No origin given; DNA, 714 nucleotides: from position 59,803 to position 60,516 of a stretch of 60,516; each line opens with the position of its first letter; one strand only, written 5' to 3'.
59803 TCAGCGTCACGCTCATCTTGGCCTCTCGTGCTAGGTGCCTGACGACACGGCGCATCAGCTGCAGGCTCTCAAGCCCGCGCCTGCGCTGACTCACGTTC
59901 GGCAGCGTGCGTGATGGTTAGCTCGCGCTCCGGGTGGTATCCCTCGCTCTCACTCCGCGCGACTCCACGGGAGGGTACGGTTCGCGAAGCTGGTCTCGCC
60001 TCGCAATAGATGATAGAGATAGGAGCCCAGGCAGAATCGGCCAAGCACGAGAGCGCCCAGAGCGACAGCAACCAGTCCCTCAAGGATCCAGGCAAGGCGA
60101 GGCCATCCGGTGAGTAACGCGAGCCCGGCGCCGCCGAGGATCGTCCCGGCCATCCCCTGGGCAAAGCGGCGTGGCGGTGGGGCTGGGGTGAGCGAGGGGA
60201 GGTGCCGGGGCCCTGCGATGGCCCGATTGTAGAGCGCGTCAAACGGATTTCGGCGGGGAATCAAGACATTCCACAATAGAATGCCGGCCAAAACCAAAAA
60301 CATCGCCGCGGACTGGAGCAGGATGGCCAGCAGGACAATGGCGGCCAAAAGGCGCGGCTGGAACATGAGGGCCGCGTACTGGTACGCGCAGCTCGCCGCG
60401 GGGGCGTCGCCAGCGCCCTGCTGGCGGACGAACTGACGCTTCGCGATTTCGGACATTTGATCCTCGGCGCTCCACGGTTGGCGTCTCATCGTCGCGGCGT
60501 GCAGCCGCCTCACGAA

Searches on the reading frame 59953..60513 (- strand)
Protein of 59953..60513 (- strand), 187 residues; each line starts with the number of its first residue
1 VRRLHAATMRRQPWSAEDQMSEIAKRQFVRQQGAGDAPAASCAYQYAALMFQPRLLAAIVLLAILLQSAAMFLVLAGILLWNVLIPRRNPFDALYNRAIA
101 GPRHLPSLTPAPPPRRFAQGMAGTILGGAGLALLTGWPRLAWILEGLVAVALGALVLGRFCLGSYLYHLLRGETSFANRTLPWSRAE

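Call 12: search_protein_families(library=pfam, max_evalue=0.01, proteins=[window:59953-60513:-])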
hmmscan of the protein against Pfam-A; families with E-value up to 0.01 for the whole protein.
window:59953-60513:- (187 aa): 1 family
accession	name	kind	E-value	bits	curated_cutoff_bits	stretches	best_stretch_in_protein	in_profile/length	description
PF14340.12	DUF4395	-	1.4e-16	61.5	24.5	1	53-171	10-129/130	Domain of unknown function (DUF4395)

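Call 16: find_related_loci(query=window:59953-60456:-, collection=genome_contigs, flank=10000)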
Query window:59953-60456:- (168 aa) in genome_contigs; peptide patterns used: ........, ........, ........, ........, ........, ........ (x = any residue, [..] = any of these).
271 stretches matched a pattern; 115 encode a relative of the query (tblastn E <= 1e-3); the best 80 are kept; 80 distinct loci.
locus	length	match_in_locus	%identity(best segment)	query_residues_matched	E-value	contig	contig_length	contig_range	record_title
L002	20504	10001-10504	80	1-168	8e-83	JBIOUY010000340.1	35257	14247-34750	MAG: Gemmatimonadales bacterium isolate MAG122 k127_637907, whole genome shotgun sequence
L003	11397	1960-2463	84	1-168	8e-80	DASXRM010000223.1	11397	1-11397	MAG TPA_asm: Gemmatimonadales bacterium isolate SMAG_U4640 k141_1375211, whole genome shotgun sequence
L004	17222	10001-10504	76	1-168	4e-70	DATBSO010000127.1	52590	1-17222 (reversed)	MAG TPA_asm: Gemmatimonadales bacterium isolate SMAG_U4159 k141_1148182, whole genome shotgun sequence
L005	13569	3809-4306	60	1-166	3e-63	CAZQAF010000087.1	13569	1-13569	MAG TPA_asm: uncultured Desulfobacteraceae bacterium isolate binchicken_co224_214 genome assembly, contig: NODE_4440_len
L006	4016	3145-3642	58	1-166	5e-63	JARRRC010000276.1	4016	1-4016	MAG: Desulfobacterales bacterium isolate Spart_218_MAG scaffold_22568, whole genome shotgun sequence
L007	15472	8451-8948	58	1-166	2e-60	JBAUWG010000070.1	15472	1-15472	MAG: Desulfobacterales bacterium isolate MFD09702_ilm_asm_bin26 k127_1828, whole genome shotgun sequence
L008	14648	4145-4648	57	1-168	3e-59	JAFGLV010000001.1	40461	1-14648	MAG: Sedimentisphaerales bacterium isolate Zod_Metabat.417 k87_43459, whole genome shotgun sequence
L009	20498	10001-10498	57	1-166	1e-58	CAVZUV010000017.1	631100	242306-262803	MAG: uncultured delta proteobacterium isolate MFD02416.bin.2.152 genome assembly, contig: contig_4721, whole genome shot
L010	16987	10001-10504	55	1-168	4e-58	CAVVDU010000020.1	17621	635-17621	MAG: uncultured delta proteobacterium isolate MFD02416.bin.2.91 genome assembly, contig: contig_30730, whole genome shot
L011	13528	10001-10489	61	5-167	1e-57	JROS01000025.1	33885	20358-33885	Desulfobulbus sp. Tol-SR contig_61, whole genome shotgun sequence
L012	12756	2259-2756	54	1-166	1e-57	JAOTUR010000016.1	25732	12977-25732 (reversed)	MAG: Candidatus Krumholzibacteriia bacterium isolate 13_May_SF_Bin18 13_May_SF_Bin18_scaffold_1200_c1, whole genome shot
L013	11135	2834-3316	60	5-165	1e-57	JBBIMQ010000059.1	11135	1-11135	MAG: Gemmatimonadota bacterium isolate BQF170218_bin_236 NODE_6023_length_11135_cov_3.199007, whole genome shotgun seque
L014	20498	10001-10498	62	1-166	3e-57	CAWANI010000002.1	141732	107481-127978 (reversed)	MAG: uncultured delta proteobacterium isolate MFD02923.bin.2.91 genome assembly, contig: contig_13918, whole genome shot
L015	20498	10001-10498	57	1-166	2e-56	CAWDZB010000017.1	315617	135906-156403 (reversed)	MAG: uncultured delta proteobacterium isolate MFD05684.bin.3.160 genome assembly, contig: contig_54894, whole genome sho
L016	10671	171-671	59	2-168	6e-56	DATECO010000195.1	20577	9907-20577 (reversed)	MAG TPA_asm: Nitrospiria bacterium isolate SMAG_U8274 k141_892390, whole genome shotgun sequence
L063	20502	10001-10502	87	1-168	6e-64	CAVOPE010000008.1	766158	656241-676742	MAG: uncultured Gemmatimonadales bacterium isolate MFD00392.bin.1.345 genome assembly, contig: contig_6085, whole genome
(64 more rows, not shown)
